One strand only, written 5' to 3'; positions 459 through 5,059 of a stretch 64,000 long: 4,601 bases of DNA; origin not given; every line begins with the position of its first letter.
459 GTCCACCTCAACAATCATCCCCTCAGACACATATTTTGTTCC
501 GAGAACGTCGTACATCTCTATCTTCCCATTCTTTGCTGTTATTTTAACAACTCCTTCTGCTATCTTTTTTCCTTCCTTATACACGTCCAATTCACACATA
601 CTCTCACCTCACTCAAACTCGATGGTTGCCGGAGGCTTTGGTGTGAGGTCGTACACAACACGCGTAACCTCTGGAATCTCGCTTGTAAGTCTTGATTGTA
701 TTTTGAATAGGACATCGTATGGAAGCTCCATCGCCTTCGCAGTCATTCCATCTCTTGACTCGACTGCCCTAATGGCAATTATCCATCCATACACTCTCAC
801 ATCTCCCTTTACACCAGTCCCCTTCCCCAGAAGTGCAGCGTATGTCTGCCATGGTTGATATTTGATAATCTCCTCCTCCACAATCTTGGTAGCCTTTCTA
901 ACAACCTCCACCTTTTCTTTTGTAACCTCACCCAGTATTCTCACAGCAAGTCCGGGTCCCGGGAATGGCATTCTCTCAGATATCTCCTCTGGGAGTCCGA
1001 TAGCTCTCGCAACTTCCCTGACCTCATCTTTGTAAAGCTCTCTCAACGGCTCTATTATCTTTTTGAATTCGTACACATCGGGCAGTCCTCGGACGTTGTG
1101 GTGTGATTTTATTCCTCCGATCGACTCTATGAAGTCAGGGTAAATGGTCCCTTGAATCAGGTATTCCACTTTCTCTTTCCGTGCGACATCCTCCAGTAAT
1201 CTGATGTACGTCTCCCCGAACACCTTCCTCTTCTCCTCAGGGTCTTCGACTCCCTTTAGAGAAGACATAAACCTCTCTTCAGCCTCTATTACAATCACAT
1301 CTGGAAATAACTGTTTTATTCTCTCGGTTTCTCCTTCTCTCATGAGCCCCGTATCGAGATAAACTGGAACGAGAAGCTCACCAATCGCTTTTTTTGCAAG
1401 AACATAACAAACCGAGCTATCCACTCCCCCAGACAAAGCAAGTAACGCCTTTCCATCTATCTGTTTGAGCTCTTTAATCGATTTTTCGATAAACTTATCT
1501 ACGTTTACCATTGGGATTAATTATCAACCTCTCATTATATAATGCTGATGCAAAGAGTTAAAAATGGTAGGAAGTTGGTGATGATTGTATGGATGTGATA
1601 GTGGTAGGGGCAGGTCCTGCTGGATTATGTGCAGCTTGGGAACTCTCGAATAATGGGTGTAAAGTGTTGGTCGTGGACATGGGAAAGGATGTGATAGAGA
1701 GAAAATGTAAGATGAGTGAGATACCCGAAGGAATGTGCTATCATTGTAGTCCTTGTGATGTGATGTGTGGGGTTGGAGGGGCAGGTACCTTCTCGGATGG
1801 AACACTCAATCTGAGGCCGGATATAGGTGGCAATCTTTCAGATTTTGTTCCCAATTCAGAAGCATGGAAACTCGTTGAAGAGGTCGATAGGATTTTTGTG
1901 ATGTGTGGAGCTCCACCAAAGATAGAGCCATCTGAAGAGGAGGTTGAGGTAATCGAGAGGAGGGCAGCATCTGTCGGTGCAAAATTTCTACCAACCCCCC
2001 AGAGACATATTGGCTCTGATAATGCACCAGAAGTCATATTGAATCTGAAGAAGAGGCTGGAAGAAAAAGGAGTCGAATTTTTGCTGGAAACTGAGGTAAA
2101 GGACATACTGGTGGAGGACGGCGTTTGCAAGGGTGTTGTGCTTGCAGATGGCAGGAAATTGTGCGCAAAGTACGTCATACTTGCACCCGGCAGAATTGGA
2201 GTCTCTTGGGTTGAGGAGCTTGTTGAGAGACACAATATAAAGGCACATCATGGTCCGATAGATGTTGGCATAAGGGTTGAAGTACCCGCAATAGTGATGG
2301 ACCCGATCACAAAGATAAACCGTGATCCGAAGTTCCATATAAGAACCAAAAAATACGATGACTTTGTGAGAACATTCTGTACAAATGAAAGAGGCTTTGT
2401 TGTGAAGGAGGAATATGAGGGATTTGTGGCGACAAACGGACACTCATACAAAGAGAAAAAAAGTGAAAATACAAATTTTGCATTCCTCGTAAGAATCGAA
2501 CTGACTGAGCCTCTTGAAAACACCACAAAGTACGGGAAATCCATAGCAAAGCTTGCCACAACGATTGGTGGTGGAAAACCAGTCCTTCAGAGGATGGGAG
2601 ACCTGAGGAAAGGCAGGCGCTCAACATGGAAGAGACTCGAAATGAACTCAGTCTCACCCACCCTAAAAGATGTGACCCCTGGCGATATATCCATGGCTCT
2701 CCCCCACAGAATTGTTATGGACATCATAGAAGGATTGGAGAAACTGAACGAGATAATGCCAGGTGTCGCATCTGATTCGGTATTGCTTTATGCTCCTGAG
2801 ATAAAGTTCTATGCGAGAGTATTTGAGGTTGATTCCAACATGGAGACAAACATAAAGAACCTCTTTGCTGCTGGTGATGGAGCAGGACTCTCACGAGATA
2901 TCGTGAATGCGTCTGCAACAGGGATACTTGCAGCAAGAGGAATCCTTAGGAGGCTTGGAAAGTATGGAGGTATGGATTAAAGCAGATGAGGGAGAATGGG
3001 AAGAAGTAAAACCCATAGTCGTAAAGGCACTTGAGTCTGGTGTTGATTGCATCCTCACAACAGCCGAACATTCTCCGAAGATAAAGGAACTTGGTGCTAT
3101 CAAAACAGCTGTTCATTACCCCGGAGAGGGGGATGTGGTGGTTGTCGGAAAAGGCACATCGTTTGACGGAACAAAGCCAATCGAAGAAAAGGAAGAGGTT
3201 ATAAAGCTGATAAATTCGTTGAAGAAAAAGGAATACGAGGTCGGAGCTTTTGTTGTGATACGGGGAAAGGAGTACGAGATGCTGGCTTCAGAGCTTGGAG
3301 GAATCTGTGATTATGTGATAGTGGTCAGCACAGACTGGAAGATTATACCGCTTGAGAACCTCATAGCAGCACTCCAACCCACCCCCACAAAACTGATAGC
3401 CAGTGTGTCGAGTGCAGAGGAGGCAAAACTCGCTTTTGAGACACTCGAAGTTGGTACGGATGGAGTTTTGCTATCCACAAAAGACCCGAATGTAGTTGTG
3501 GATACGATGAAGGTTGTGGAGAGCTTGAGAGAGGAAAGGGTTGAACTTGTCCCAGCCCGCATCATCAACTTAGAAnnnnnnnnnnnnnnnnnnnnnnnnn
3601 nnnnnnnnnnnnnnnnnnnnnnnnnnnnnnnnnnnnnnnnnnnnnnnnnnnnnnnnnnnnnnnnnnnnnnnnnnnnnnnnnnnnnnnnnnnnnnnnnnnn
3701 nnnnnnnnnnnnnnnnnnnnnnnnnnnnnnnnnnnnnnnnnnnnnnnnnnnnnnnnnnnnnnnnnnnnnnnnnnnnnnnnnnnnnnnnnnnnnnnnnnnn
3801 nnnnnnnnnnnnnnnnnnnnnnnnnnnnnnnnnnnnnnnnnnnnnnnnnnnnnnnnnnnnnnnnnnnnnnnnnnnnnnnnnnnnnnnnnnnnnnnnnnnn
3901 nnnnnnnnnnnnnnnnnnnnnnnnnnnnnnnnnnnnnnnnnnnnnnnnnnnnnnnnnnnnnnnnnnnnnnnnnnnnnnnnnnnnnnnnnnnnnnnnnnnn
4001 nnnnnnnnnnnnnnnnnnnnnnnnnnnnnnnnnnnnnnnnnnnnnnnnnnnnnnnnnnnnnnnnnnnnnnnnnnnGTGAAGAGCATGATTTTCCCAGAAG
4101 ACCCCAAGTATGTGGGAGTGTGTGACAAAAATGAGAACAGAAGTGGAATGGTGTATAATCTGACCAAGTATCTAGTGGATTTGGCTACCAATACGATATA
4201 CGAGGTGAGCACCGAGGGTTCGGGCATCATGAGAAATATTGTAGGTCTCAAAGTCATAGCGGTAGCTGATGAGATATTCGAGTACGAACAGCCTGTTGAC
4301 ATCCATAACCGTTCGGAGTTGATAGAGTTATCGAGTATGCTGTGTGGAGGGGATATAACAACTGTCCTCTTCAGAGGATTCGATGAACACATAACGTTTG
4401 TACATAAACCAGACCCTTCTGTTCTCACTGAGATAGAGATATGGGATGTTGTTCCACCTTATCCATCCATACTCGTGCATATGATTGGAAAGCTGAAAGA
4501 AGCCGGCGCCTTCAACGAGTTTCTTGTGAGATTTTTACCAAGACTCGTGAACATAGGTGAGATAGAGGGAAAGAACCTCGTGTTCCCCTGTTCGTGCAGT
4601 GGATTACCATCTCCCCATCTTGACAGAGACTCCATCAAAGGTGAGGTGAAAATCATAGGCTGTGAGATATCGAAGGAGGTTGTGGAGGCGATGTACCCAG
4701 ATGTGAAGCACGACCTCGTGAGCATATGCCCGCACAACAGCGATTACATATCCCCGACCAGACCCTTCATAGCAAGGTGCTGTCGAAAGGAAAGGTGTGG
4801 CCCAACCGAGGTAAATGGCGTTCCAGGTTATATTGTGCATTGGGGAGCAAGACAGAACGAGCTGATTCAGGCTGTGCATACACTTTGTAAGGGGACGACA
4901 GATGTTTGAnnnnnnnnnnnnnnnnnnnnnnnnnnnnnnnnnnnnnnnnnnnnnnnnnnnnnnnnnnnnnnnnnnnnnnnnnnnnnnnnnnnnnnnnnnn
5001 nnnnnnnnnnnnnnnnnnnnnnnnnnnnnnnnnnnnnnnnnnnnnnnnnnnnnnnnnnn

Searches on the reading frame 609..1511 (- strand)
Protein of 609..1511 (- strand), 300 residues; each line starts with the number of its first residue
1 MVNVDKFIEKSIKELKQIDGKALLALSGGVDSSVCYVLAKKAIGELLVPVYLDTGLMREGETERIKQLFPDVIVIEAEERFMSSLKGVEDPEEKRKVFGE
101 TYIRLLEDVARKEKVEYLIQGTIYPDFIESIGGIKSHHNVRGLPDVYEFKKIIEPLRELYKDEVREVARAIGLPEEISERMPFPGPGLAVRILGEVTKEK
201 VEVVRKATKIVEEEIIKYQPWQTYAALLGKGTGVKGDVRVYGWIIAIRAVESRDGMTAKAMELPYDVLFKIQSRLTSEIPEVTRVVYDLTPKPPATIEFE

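Call 36: search_protein_families(library=pfam, proteins=[window:609-1511:-], max_evalue=0.00001)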
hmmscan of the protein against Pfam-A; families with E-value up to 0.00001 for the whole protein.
window:609-1511:- (300 aa): 2 families
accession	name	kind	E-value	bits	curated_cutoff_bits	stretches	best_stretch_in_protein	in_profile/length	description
PF00958.27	GMP_synt_C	-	4e-31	107.4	27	1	215-299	7-92/92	GMP synthase C terminal domain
PF02540.23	NAD_synthase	-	9e-10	38.5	21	0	4-46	5-45/242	NAD synthase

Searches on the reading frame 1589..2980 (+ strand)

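Call 36: search_protein_families(library=pfam, proteins=[window:1589-2980:+], max_evalue=0.00001)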
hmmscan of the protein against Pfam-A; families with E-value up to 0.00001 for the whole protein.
window:1589-2980:+ (463 aa): 12 families
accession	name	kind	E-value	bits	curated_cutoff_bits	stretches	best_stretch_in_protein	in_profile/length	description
PF07992.20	Pyr_redox_2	-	3.8e-20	72.9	26.1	1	1-46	1-46/291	Pyridine nucleotide-disulphide oxidoreductase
PF01134.28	GIDA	-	6.9e-17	62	22.1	1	2-41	1-41/391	Glucose inhibited division protein A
PF00890.30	FAD_binding_2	-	4.3e-16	59.5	20.4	1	2-32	1-31/414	FAD binding domain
PF01266.30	DAO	-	2.9e-13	50.5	27.9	1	2-34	1-33/353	FAD dependent oxidoreductase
PF03486.20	HI0933_like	-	1e-12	48.5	50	1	2-43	2-42/244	HI0933-like protein Rossmann domain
PF21688.3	FAD-depend_C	-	1.2e-12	48.8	27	1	250-404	35-194/197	FAD-dependent protein, C-terminal domain-like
PF12831.13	FAD_oxidored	-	2.2e-08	34.2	27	0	2-30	1-29/416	FAD dependent oxidoreductase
PF00070.33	Pyr_redox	-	2.6e-08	34.7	22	0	3-36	2-35/82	Pyridine nucleotide-disulphide oxidoreductase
PF13450.12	NAD_binding_8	-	3.4e-08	34.1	21.9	1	5-34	1-30/68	NAD(P)-binding Rossmann-like domain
PF01494.25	FAD_binding_3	-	6e-07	29.4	22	1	2-31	3-32/349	FAD binding domain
PF05834.18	Lycopene_cycl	-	1.4e-06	28.1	23.4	0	2-36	1-37/380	Lycopene cyclase protein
PF13738.12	Pyr_redox_3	-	6.1e-06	26.1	30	0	4-33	1-31/305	Pyridine nucleotide-disulphide oxidoreductase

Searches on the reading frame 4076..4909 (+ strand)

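Call 36: search_protein_families(library=pfam, proteins=[window:4076-4909:+], max_evalue=0.00001)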
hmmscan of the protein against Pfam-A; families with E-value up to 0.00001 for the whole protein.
window:4076-4909:+ (277 aa): 1 family
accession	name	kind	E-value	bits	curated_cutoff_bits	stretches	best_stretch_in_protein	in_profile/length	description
PF24830.1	DUF7714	-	3.8e-75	253.1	25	1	4-272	1-278/280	Family of unknown function (DUF7714)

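Call 61: search_protein_families(library=ncbifam, proteins=[window:4076-4909:+], max_evalue=0.00001)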
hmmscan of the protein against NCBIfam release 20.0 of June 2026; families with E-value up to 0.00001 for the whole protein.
window:4076-4909:+ (277 aa): 1 family
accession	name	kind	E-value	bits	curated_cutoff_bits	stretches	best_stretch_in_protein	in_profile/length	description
NF052538.2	CoM_XcbA_fam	subfamily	2.5e-20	73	150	1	26-272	39-290/293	XcbA family protein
